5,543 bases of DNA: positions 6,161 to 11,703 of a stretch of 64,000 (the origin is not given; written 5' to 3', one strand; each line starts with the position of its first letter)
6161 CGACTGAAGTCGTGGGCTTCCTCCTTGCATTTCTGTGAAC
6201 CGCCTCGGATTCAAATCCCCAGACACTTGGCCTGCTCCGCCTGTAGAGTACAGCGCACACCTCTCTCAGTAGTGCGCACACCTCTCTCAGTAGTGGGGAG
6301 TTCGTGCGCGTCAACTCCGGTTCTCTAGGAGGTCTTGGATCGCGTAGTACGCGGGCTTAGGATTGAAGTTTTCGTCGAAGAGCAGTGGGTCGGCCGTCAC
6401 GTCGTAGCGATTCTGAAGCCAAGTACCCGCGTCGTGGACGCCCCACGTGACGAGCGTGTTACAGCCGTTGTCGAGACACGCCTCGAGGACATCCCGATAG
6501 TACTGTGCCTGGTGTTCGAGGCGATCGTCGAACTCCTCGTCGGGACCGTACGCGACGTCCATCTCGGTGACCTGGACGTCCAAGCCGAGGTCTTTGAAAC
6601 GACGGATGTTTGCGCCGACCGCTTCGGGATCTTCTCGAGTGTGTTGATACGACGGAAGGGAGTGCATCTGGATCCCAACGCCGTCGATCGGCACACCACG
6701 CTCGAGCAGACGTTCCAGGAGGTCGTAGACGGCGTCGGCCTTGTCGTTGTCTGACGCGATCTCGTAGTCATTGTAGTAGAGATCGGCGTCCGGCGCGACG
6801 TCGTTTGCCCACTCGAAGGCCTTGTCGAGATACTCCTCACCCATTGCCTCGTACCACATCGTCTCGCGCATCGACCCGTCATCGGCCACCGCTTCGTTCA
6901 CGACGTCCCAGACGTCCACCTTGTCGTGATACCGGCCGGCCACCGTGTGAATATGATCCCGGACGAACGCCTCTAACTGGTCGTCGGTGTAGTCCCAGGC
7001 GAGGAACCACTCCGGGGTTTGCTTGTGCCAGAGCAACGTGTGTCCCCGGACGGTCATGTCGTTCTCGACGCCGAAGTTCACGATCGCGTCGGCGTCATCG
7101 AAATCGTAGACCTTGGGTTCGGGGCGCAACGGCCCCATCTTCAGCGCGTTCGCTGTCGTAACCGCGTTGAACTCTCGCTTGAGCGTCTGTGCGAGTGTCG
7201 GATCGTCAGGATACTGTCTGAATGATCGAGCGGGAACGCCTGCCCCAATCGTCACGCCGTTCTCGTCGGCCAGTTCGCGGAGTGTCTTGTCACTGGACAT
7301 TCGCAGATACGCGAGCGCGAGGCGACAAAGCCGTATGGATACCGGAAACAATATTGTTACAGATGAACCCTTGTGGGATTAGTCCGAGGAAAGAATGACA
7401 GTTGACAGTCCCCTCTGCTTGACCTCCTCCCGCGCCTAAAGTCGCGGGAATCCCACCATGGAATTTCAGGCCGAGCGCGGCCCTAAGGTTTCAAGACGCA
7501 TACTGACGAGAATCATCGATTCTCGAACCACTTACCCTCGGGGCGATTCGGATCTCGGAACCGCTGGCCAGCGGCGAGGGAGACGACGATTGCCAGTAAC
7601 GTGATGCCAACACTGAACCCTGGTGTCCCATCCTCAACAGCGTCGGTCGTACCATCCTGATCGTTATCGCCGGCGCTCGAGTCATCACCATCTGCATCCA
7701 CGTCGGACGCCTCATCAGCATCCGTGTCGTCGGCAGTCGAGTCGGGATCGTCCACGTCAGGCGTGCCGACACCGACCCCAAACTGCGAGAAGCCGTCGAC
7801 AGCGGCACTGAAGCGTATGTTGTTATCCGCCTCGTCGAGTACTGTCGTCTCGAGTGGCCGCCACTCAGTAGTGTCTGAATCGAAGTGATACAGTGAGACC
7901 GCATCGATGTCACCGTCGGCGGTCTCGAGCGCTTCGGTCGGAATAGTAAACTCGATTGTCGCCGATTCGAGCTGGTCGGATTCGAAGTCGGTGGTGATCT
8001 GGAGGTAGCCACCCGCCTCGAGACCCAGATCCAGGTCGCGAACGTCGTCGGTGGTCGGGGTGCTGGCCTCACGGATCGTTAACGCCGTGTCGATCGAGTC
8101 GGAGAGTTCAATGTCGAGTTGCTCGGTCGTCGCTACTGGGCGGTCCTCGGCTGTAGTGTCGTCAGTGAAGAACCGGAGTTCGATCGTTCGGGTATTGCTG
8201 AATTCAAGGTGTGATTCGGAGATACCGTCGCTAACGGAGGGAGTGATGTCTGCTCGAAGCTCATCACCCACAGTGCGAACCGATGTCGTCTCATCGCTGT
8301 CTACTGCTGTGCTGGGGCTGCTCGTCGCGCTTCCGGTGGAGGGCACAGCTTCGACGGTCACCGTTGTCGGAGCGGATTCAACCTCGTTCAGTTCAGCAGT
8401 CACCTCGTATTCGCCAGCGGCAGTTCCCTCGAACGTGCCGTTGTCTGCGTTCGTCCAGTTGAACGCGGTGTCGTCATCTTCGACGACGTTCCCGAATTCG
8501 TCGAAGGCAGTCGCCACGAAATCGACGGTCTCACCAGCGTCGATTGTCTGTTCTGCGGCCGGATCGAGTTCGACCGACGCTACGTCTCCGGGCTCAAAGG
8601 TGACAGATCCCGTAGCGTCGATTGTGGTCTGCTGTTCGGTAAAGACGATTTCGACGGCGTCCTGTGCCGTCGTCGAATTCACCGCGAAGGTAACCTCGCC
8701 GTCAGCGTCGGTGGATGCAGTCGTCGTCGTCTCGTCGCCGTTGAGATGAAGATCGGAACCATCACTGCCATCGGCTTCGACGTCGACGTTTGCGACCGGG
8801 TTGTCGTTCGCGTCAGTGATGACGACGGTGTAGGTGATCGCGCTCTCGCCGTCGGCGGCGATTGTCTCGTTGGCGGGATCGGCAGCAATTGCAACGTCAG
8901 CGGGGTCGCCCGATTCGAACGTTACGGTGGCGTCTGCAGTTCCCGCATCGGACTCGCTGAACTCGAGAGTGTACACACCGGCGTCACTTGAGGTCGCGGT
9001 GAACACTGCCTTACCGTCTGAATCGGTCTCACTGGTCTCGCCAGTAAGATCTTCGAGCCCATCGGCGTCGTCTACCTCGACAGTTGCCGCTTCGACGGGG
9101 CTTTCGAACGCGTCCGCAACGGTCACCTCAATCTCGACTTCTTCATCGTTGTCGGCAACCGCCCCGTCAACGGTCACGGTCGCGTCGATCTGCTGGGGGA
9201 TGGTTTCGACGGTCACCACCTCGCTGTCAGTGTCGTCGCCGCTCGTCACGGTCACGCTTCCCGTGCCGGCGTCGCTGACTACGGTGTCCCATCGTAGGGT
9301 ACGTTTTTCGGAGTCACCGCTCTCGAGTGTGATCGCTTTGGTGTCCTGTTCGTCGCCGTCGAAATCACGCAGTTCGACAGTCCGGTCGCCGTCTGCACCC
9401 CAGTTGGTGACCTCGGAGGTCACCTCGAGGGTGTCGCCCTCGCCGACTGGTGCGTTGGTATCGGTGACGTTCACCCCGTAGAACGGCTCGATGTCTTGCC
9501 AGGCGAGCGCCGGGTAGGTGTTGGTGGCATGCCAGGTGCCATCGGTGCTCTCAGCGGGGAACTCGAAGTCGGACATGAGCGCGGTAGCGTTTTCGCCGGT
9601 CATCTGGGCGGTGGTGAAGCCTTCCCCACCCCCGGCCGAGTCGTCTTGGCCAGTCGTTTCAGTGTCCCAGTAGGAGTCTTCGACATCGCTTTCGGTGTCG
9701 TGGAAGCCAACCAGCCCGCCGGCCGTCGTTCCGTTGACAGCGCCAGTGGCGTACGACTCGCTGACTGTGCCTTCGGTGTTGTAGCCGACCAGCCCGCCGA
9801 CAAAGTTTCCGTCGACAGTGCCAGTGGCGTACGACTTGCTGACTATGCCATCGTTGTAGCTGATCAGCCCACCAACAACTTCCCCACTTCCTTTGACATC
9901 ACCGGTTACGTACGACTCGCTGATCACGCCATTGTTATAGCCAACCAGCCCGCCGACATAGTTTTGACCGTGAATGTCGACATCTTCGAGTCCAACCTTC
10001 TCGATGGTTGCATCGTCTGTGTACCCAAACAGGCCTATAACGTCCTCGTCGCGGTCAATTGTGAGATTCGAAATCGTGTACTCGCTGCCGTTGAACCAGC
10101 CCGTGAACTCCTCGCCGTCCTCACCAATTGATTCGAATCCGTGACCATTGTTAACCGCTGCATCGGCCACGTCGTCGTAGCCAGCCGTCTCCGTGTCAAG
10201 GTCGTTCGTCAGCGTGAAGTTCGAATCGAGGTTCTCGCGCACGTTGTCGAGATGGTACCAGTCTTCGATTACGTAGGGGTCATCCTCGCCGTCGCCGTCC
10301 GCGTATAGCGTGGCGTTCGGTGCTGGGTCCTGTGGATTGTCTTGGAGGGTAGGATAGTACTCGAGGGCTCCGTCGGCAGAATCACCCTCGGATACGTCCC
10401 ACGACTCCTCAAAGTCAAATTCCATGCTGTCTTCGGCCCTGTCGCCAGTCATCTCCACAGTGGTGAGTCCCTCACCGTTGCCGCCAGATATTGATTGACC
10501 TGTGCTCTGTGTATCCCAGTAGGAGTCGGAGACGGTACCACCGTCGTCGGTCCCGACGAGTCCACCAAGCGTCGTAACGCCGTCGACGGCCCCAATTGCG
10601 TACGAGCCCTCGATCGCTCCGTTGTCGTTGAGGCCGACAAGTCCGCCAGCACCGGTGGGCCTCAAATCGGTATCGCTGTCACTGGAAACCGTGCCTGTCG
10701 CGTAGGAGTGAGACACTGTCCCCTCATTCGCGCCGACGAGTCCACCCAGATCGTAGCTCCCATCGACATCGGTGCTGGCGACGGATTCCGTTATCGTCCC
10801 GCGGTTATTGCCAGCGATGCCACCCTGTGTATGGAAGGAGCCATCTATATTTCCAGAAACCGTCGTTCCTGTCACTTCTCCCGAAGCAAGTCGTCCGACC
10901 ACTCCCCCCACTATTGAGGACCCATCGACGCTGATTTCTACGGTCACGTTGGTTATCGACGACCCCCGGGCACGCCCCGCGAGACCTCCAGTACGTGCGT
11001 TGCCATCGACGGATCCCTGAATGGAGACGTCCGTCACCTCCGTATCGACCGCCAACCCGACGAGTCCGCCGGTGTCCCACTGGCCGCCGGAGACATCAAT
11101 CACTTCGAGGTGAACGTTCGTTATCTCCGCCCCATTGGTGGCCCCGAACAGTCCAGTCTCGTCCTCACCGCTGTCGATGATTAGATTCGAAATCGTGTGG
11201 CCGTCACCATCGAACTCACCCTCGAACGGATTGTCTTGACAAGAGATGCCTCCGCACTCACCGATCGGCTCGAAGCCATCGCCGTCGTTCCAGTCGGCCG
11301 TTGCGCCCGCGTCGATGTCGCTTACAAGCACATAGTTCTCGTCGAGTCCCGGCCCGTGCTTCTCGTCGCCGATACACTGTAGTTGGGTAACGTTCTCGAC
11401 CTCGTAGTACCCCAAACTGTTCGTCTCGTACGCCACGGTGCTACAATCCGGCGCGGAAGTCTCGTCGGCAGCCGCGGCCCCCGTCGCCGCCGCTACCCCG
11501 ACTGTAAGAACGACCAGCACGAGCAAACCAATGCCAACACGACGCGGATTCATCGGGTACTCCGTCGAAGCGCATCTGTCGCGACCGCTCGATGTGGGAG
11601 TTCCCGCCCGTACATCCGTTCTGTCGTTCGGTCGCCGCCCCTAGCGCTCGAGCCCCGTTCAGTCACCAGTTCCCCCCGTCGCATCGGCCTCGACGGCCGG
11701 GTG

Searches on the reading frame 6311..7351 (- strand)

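Call 57: search_protein_families(library=pfam, proteins=[window:6311-7351:-], max_evalue=0.001)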
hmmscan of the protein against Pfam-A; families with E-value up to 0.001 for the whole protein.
window:6311-7351:- (346 aa): 1 family
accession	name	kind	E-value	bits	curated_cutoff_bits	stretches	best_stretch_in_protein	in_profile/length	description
PF00331.26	Glyco_hydro_10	-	3.9e-99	332.2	22.1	1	24-340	2-310/311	Glycosyl hydrolase family 10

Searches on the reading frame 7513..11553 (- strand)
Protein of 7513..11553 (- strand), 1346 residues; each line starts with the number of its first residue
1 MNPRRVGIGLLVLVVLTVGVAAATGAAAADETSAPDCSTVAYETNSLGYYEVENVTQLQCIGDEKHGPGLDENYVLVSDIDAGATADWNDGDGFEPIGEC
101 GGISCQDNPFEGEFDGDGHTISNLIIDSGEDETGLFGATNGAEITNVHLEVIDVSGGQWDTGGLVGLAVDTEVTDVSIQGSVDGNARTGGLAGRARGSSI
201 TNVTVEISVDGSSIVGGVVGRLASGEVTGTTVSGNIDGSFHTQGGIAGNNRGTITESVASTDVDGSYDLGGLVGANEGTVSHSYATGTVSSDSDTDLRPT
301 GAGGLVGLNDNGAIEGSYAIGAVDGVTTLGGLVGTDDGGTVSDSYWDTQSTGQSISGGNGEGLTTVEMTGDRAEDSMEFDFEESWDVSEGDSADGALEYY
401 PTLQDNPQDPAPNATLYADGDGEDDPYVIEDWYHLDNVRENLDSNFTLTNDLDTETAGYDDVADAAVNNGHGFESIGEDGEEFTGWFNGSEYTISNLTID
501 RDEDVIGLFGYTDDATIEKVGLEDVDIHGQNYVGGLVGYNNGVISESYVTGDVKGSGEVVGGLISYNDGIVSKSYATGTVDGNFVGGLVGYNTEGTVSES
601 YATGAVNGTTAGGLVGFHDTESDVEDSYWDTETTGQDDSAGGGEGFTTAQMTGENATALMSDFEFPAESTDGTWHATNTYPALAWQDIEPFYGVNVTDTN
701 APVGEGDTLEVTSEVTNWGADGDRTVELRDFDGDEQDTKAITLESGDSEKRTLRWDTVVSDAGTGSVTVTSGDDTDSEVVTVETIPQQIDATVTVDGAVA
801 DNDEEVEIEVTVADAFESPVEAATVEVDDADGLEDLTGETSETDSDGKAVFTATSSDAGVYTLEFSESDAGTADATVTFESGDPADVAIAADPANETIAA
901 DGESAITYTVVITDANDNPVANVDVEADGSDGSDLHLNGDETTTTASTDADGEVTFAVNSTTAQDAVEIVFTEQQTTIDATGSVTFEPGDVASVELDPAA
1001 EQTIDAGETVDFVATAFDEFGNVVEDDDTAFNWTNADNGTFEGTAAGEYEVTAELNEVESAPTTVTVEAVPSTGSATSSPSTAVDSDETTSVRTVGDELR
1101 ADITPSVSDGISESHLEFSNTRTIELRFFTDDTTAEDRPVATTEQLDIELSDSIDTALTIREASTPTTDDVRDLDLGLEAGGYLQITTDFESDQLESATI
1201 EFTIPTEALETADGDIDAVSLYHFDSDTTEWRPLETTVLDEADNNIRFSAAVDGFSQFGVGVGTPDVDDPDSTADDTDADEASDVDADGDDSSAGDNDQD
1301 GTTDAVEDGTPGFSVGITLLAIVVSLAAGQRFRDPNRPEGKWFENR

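Call 57: search_protein_families(library=pfam, proteins=[window:7513-11553:-], max_evalue=0.001)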
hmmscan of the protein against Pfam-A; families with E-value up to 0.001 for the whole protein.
window:7513-11553:- (1346 aa): 4 families
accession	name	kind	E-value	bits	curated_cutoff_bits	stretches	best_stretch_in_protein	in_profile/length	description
PF07581.17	Glug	-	2.5e-30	103.2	20.5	2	529-553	1-27/28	The GLUG motif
PF02369.22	Big_1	-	1.4e-18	67.2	34.9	2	789-879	2-92/93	Bacterial Ig-like domain (group 1)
PF09134.16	Invasin_D3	-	4.3e-10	40.4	33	2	884-988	2-97/98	Invasin, domain 3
PF05342.19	Peptidase_M26_N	-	9.8e-06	25.4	27.7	0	436-551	148-250/250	M26 IgA1-specific Metallo-endopeptidase N-terminal region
